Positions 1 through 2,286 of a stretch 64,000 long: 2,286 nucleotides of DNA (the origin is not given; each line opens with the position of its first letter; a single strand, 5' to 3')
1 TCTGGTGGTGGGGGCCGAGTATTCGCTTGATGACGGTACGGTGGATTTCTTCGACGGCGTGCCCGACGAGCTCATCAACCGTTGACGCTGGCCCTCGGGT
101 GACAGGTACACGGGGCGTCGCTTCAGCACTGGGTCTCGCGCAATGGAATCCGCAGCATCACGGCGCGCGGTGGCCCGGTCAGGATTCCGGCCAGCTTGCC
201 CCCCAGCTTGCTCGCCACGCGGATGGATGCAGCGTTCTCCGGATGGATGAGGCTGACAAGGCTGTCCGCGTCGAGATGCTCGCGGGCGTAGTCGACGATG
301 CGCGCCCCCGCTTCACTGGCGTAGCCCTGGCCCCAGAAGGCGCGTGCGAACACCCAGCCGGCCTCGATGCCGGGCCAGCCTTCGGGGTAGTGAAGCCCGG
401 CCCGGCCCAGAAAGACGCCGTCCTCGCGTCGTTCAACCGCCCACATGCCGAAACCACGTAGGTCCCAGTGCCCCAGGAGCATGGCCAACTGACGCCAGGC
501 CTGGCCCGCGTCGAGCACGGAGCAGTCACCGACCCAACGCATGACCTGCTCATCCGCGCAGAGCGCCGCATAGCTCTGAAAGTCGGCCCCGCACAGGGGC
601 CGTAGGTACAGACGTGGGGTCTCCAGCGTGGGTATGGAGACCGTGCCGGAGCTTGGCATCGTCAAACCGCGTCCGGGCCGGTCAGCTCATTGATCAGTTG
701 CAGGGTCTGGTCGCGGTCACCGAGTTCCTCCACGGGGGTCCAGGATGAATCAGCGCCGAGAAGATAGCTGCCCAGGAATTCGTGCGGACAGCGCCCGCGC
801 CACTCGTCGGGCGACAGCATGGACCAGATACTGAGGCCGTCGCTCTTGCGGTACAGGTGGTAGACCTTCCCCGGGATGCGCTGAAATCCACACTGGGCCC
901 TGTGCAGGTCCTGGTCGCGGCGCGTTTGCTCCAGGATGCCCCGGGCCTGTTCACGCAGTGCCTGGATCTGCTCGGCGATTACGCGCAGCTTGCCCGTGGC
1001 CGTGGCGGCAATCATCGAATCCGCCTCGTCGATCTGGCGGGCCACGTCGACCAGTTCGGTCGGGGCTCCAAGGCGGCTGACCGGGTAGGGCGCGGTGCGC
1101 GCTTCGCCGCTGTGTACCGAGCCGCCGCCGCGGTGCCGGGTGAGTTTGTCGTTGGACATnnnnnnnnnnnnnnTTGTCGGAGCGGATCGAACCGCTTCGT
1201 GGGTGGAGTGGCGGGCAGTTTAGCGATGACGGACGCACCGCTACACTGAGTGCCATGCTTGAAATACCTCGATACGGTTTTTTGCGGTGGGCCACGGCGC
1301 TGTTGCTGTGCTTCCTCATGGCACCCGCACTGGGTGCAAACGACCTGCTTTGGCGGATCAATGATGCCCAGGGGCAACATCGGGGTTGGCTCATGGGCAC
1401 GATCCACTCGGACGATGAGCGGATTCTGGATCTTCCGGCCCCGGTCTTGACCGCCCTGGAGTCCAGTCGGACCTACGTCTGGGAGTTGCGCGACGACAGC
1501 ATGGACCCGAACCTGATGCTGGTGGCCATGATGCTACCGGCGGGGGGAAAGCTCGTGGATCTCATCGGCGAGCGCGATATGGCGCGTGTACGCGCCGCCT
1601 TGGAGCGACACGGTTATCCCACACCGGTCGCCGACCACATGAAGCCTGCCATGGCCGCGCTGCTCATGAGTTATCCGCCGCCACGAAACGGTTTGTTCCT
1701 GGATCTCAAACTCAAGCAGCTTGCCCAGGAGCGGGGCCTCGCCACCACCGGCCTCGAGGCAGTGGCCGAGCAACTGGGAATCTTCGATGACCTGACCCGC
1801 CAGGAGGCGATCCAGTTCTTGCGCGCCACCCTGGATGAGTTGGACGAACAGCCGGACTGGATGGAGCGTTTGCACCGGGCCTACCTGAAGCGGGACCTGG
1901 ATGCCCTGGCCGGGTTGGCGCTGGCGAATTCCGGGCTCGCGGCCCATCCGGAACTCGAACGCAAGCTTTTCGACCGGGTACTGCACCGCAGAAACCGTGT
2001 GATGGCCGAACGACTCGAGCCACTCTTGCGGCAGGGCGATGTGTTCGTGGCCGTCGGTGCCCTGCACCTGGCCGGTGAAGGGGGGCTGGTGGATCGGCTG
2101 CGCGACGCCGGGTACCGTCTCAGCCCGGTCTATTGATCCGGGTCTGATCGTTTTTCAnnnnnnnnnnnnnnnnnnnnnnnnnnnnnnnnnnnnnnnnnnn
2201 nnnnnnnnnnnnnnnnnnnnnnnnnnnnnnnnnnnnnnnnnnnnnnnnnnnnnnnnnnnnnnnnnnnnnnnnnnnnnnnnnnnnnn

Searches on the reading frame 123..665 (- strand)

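Call 78: search_protein_families(library=pfam, proteins=[window:123-665:-], max_evalue=0.001)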
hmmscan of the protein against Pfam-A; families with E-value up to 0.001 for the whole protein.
window:123-665:- (180 aa): 2 families
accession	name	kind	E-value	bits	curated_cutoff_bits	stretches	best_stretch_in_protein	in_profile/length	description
PF13302.13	Acetyltransf_3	-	6.1e-37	127.8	25.4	1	18-156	1-137/138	Acetyltransferase (GNAT) domain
PF00583.31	Acetyltransf_1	-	2.4e-08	34.7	20.7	1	66-155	26-115/116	Acetyltransferase (GNAT) family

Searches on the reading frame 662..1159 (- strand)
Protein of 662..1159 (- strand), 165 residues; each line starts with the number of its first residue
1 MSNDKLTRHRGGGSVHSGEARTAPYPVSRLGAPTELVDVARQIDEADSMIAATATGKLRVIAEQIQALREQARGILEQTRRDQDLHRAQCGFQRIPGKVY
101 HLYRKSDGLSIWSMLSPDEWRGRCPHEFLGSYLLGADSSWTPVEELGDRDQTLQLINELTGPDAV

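Call 79: search_protein_families(library=pfam, proteins=[window:662-1159:-], max_evalue=0.001)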
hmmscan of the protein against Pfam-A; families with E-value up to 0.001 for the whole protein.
window:662-1159:- (165 aa): 1 family
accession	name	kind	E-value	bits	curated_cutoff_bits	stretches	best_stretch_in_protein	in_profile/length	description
PF10504.14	DUF2452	-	3.5e-53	179.7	25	1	16-159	10-153/156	Protein of unknown function (DUF2452)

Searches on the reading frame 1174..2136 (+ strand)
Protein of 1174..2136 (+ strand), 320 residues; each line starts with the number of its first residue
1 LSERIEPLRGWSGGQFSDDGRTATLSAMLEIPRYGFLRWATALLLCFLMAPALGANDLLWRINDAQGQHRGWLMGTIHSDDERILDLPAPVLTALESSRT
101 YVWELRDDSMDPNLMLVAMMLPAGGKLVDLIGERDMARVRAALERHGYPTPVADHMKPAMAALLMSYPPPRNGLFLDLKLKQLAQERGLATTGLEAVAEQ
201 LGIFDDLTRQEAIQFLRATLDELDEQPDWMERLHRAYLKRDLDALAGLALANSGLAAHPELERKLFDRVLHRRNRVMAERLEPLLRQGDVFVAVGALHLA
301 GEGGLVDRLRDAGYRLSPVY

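Call 78: search_protein_families(library=pfam, proteins=[window:1174-2136:+], max_evalue=0.001)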
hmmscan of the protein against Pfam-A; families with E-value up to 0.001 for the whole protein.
window:1174-2136:+ (320 aa): 1 family
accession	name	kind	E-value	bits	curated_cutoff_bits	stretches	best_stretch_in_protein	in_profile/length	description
PF01963.22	TraB_PrgY_gumN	-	5.9e-58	197.2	26.8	1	58-317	1-262/263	TraB/PrgY/gumN family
